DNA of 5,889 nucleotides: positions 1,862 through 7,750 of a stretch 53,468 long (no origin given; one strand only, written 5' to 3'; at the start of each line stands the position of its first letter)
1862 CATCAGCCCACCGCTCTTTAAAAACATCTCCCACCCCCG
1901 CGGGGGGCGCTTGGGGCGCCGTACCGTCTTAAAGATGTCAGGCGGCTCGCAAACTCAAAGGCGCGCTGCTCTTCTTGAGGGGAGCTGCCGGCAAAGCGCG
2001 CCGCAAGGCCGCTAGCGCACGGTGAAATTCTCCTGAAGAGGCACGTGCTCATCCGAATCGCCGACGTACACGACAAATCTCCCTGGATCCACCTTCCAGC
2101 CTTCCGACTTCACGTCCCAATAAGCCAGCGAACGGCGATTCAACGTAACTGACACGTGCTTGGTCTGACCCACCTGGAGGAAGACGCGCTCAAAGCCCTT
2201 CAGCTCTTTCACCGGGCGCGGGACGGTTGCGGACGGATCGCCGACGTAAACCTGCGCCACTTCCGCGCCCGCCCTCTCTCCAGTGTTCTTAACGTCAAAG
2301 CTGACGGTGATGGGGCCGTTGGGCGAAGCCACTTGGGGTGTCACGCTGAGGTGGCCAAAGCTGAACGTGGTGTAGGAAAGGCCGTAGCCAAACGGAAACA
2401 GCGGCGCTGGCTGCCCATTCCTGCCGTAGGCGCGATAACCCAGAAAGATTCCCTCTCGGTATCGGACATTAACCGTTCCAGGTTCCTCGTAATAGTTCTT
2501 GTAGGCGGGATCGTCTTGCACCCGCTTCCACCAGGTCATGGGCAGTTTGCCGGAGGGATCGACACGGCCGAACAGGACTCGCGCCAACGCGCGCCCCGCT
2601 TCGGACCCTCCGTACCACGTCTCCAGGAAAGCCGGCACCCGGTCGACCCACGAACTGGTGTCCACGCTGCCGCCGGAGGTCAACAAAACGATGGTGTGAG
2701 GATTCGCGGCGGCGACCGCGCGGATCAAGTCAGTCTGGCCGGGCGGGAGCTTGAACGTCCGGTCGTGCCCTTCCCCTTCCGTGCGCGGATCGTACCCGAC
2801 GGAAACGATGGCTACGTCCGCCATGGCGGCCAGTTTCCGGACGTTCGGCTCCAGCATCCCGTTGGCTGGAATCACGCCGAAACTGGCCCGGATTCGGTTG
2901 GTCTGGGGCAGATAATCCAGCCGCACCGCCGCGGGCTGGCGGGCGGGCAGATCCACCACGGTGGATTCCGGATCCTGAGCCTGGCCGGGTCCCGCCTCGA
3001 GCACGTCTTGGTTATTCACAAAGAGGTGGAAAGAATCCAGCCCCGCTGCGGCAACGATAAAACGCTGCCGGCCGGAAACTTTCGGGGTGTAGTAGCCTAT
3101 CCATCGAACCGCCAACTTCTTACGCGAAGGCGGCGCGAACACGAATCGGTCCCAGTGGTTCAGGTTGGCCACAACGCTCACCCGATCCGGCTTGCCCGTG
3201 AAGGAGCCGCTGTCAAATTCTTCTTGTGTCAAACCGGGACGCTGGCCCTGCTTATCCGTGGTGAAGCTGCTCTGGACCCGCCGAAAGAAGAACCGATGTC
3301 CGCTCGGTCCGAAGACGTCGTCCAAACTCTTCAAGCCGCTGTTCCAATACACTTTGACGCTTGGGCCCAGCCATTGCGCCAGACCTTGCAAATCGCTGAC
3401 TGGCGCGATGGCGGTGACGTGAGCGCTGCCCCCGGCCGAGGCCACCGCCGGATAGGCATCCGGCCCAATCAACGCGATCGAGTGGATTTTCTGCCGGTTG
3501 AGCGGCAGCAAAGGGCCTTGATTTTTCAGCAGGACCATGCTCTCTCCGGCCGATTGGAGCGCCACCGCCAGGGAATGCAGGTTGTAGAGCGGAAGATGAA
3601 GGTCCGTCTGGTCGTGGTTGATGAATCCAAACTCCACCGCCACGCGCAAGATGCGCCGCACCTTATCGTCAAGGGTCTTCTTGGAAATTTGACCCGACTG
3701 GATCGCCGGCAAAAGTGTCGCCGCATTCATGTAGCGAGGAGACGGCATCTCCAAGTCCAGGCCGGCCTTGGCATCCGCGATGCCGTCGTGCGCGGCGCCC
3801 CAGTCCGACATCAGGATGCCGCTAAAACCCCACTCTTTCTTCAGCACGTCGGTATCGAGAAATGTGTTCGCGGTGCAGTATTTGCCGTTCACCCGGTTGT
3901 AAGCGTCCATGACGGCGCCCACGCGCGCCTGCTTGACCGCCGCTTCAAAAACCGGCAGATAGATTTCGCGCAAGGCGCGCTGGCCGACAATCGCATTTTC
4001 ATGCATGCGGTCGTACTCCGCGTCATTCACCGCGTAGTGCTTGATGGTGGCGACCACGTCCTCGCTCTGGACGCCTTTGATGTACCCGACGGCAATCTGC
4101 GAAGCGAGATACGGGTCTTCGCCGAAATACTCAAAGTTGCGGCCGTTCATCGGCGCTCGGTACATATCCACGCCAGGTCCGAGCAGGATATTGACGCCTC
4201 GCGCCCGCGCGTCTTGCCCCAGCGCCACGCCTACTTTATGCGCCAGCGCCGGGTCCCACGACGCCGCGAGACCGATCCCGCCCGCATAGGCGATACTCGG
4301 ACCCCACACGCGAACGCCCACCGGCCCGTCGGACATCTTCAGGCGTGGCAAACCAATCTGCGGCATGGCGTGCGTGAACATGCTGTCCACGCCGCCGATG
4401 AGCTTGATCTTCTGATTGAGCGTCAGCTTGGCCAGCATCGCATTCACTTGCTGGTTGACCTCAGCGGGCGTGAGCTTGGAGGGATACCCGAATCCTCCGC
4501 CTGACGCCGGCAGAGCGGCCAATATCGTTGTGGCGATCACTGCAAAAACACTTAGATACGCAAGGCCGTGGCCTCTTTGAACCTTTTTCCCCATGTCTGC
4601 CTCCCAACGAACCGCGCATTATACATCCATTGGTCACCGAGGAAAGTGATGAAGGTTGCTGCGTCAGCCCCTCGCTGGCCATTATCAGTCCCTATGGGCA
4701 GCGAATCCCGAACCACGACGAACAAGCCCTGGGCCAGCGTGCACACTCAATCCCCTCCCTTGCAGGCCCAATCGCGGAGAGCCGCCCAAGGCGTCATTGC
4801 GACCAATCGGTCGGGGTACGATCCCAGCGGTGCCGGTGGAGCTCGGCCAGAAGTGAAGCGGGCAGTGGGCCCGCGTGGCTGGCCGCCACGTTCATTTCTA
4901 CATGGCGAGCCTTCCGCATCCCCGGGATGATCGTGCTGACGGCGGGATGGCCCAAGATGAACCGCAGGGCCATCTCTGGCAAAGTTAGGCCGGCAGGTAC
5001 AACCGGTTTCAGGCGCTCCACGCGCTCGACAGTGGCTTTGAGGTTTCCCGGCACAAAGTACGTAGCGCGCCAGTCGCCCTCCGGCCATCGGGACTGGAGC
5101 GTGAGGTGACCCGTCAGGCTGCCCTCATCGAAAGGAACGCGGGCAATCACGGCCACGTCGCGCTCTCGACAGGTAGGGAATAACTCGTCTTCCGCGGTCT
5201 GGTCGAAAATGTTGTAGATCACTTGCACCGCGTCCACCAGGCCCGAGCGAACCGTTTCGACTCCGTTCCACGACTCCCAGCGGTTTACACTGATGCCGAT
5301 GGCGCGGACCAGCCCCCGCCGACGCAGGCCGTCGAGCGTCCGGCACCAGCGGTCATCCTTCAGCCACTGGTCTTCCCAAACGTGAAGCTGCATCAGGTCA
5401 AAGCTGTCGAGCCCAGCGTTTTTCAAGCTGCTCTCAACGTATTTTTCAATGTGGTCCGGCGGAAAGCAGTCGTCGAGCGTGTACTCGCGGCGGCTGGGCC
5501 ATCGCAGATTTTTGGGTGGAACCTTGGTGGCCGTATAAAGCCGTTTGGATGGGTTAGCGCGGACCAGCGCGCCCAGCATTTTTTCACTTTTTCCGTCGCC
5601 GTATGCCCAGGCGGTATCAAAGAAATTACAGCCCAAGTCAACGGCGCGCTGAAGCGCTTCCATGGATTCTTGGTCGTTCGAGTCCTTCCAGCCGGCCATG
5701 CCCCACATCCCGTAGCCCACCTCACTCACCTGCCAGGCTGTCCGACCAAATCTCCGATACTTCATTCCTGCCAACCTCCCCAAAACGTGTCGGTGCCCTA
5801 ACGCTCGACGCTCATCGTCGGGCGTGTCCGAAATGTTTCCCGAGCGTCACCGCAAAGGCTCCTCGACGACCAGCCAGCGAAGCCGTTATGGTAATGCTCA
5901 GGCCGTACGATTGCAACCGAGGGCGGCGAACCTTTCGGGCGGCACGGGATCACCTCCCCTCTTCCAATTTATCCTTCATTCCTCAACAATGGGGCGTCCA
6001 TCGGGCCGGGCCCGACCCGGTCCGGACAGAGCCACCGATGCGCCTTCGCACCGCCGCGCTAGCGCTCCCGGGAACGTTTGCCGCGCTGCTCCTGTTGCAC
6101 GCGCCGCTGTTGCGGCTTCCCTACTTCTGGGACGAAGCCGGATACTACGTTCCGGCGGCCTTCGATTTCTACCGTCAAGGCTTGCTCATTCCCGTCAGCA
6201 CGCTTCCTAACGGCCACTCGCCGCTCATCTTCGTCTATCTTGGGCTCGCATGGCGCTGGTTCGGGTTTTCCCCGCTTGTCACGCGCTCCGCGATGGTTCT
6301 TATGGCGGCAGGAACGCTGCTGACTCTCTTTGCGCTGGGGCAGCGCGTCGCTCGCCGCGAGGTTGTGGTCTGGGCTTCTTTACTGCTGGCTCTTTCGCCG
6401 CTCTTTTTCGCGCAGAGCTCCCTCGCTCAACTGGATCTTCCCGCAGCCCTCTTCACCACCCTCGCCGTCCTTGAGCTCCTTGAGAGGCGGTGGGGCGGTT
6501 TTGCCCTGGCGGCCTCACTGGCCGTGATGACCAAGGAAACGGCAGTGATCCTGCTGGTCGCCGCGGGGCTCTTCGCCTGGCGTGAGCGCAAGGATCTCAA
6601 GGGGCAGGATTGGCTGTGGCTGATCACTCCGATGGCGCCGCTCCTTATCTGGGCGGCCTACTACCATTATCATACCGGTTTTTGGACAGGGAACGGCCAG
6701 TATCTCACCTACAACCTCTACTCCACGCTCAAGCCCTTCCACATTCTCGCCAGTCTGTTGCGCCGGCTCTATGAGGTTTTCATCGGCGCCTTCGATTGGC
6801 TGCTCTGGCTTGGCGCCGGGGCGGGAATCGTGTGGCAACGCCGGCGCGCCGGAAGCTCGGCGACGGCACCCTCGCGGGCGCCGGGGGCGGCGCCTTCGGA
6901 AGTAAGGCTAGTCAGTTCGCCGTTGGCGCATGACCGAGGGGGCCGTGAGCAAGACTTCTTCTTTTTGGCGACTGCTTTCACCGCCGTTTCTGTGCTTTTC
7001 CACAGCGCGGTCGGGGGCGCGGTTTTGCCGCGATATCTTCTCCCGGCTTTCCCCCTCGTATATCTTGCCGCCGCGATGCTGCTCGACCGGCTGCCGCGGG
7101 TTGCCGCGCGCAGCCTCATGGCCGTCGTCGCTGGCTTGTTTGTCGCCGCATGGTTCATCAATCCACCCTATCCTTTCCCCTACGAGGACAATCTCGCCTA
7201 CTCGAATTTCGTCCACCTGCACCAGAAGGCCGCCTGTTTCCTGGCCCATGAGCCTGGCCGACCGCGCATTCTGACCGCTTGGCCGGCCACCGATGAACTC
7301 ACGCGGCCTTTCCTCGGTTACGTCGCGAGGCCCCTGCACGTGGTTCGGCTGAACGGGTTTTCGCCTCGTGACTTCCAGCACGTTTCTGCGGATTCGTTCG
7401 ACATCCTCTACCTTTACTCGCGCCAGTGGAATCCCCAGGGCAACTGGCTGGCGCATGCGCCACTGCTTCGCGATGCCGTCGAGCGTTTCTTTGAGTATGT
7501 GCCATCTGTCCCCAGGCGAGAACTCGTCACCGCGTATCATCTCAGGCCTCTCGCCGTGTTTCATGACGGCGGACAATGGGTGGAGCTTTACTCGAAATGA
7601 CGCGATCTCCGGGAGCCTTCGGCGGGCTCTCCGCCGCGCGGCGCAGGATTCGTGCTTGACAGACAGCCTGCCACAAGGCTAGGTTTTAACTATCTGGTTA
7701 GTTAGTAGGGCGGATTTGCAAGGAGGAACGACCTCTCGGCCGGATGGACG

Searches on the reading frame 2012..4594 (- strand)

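Call 24: search_protein_families(library=pfam, proteins=[window:2012-4594:-], max_evalue=0.00001)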
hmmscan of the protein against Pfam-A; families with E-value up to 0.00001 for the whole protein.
window:2012-4594:- (860 aa): 3 families
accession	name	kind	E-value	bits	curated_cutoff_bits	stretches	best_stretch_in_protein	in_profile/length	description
PF01915.27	Glyco_hydro_3_C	-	8.8e-52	176.4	31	1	353-741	1-200/200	Glycosyl hydrolase family 3 C-terminal domain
PF00933.27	Glyco_hydro_3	-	3e-43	148.9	27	1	106-318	88-316/316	Glycosyl hydrolase family 3 N terminal domain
PF14310.12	Fn3-like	-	2.5e-28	98.4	25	1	778-847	1-70/71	Fibronectin type III-like domain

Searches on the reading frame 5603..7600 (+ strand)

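Call 24: search_protein_families(library=pfam, proteins=[window:5603-7600:+], max_evalue=0.00001)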
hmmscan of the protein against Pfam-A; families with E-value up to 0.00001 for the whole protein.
window:5603-7600:+ (665 aa): 1 family
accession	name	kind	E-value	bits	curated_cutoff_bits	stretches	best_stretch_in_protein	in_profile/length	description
PF13231.12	PMT_2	-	1.7e-06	28.7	26.1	1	205-342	2-147/160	Dolichyl-phosphate-mannose-protein mannosyltransferase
